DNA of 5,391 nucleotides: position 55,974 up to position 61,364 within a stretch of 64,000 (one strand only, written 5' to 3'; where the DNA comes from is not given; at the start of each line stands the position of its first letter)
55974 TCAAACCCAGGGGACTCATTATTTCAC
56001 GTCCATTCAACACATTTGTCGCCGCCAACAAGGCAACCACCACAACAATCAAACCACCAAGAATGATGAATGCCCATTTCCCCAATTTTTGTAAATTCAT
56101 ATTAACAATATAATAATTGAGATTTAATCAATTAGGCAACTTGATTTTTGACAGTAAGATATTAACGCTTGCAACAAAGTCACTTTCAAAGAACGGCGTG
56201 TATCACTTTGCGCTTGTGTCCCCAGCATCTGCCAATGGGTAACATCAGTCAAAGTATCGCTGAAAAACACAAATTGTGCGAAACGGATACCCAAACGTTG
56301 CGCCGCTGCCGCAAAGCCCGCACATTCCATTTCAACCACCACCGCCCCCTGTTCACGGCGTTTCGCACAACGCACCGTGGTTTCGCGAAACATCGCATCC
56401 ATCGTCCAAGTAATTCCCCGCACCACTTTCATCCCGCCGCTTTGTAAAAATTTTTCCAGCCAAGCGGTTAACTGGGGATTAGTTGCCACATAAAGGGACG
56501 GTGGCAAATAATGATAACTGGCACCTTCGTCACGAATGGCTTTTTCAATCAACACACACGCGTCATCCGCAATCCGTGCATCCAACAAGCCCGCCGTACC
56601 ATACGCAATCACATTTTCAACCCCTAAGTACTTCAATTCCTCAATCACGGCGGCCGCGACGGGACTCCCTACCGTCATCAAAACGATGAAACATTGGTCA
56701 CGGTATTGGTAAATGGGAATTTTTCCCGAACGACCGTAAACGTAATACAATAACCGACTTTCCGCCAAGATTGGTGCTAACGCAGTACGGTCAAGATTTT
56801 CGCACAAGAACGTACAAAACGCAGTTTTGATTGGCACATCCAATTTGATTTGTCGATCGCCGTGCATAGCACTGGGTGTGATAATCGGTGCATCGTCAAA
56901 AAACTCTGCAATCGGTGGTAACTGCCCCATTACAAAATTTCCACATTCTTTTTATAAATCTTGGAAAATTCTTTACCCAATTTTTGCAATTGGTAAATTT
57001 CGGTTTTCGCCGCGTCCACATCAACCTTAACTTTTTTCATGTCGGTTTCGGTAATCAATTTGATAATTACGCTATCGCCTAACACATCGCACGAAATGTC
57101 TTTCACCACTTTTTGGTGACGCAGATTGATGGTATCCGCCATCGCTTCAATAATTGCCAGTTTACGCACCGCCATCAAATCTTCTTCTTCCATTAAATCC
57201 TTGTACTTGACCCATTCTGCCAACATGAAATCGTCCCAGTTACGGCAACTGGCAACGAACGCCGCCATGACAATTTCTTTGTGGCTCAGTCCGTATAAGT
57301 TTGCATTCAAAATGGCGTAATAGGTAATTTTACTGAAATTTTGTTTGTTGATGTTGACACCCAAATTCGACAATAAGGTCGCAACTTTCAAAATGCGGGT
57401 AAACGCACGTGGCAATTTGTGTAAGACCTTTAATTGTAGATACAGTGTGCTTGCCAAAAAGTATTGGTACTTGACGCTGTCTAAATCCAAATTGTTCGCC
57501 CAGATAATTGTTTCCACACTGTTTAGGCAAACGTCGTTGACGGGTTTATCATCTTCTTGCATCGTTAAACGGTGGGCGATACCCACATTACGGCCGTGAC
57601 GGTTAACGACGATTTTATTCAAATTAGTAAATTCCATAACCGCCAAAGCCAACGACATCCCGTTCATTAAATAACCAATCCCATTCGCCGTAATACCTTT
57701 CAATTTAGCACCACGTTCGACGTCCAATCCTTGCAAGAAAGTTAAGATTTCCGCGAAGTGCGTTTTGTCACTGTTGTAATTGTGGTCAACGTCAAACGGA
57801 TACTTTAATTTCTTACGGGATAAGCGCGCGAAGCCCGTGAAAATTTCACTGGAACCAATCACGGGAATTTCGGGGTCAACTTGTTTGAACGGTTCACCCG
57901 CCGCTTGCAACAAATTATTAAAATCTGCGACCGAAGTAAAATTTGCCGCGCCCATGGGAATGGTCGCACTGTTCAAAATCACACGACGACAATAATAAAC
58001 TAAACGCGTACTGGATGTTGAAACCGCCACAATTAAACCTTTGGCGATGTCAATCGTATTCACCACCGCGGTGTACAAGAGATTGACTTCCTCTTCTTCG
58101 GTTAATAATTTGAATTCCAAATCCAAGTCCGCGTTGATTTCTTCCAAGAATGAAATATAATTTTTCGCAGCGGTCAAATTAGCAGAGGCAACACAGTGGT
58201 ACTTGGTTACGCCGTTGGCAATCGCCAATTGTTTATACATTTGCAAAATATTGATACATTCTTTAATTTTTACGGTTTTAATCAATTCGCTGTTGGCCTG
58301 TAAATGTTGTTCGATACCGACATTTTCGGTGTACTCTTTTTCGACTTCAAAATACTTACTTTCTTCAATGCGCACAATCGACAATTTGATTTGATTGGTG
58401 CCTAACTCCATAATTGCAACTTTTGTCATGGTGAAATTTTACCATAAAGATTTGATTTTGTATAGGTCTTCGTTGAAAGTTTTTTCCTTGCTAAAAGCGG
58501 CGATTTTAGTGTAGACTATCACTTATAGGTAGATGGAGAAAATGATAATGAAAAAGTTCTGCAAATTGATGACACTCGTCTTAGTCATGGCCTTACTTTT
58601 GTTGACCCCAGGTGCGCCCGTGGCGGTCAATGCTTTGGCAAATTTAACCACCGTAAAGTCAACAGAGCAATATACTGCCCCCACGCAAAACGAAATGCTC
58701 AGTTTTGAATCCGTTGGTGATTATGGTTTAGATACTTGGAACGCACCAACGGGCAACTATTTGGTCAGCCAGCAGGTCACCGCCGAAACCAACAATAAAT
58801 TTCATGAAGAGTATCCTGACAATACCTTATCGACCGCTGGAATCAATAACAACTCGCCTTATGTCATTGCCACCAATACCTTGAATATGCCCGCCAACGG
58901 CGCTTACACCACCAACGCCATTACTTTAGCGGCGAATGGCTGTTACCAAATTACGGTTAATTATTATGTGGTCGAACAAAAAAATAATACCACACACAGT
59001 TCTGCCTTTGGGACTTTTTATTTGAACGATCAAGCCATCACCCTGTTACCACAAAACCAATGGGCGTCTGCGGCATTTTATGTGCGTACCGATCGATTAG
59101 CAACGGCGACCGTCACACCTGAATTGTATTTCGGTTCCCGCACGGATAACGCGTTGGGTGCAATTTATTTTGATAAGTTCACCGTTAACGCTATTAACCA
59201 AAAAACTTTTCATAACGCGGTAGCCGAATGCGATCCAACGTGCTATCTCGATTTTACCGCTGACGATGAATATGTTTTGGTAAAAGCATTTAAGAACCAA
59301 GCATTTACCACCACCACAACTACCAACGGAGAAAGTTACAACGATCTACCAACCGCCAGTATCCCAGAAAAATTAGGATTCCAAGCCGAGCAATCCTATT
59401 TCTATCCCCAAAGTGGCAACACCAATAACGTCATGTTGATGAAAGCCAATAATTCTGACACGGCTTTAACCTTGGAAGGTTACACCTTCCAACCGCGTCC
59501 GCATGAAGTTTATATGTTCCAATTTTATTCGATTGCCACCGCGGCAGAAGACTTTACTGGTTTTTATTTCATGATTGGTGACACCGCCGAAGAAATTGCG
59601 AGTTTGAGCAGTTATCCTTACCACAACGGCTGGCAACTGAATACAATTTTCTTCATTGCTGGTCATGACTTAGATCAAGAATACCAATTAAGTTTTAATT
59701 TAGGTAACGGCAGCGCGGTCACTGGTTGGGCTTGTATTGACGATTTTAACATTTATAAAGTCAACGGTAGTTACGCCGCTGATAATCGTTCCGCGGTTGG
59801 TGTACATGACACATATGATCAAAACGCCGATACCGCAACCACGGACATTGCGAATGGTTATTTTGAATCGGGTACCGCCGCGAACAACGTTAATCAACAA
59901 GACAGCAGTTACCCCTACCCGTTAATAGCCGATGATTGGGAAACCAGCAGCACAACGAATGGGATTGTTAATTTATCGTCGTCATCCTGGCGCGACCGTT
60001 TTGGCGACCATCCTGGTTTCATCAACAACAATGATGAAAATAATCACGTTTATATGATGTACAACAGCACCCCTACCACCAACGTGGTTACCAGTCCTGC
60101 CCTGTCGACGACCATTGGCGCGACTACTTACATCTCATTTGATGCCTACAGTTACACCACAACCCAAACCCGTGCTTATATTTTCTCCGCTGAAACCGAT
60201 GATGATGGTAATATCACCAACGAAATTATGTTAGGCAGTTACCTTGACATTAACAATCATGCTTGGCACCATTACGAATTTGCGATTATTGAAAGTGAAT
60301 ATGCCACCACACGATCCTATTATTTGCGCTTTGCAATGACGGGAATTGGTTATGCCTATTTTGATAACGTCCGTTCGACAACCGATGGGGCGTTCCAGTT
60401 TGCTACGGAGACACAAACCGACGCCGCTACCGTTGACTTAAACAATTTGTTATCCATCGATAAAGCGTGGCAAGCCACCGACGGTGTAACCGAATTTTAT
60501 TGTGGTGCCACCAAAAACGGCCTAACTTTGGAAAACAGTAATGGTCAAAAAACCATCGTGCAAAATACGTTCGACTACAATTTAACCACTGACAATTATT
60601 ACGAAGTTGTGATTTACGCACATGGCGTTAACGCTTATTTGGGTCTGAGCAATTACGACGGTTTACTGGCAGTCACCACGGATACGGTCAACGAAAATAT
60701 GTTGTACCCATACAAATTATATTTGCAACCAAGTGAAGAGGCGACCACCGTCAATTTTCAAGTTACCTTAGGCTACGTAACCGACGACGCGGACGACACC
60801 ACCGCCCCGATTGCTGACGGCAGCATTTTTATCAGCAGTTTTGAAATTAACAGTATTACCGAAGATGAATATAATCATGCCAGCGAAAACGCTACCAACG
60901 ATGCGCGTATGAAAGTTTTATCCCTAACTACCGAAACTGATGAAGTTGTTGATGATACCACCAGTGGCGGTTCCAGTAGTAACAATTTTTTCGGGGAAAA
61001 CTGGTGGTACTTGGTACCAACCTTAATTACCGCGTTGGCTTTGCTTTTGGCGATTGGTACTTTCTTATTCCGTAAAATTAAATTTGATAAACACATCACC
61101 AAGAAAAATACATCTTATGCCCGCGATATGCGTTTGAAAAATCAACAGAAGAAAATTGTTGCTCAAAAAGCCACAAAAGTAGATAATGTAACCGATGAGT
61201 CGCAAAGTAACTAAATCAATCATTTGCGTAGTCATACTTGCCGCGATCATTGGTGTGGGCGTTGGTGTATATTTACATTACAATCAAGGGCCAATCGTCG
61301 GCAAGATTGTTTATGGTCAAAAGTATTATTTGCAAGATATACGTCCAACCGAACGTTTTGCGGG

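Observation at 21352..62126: Megaprotein locus with an orphan VirD4/TraG-type coupling ATPase: candidate undescribed envelope or cell-contact system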

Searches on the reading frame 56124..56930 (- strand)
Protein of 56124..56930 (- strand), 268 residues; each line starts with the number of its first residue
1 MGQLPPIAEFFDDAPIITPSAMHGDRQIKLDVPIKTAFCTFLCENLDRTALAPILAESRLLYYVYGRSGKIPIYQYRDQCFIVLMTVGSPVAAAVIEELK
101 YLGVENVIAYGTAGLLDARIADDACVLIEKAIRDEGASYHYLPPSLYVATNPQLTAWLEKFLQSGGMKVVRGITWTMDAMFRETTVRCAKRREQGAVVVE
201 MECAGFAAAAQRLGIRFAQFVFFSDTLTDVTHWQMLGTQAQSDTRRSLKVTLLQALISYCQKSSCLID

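Call 3: search_protein_families(library=pfam, proteins=[window:56124-56930:-], max_evalue=0.01)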
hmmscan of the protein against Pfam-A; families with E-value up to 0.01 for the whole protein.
window:56124-56930:- (268 aa): 1 family
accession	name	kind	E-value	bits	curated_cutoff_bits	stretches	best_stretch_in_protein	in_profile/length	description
PF01048.26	PNP_UDP_1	-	1.8e-30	106.5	25.1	1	63-232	26-210/233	Phosphorylase superfamily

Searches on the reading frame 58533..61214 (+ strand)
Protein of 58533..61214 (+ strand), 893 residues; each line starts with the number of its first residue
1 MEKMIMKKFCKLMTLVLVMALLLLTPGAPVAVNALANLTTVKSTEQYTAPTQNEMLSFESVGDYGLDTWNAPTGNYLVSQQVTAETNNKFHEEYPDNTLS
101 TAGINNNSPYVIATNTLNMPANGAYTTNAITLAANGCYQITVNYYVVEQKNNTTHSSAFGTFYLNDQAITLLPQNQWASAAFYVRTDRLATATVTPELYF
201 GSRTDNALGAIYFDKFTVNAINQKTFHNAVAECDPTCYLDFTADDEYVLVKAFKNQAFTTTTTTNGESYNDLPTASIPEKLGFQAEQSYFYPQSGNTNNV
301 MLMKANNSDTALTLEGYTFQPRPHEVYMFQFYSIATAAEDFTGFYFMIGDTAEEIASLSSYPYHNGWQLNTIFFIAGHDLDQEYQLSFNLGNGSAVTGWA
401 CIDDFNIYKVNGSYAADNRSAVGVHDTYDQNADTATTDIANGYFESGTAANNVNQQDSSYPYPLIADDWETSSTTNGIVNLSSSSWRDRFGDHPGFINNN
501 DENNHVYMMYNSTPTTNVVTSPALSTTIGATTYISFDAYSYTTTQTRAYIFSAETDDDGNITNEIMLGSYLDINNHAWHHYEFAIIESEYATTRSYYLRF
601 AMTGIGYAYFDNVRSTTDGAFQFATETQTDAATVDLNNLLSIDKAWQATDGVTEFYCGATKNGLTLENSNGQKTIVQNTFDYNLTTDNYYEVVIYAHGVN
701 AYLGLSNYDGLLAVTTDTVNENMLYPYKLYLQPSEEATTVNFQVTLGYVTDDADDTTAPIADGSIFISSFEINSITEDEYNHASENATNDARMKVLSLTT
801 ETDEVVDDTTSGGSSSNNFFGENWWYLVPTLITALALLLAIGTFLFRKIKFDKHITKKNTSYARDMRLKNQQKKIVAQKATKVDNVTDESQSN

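Call 3: search_protein_families(library=pfam, proteins=[window:58533-61214:+], max_evalue=0.01)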
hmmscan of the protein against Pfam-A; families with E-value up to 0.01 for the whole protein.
window:58533-61214:+ (893 aa): 0 families

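Call 36: search_protein_families(library=ncbifam, proteins=[window:58533-61214:+], max_evalue=0.01)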
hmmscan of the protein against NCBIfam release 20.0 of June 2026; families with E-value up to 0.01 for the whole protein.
window:58533-61214:+ (893 aa): 0 families

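Call 97: search_protein_families(library=padloc, proteins=[window:58533-61214:+], max_evalue=0.001)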
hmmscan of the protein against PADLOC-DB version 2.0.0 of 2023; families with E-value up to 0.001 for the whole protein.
window:58533-61214:+ (893 aa): 0 families
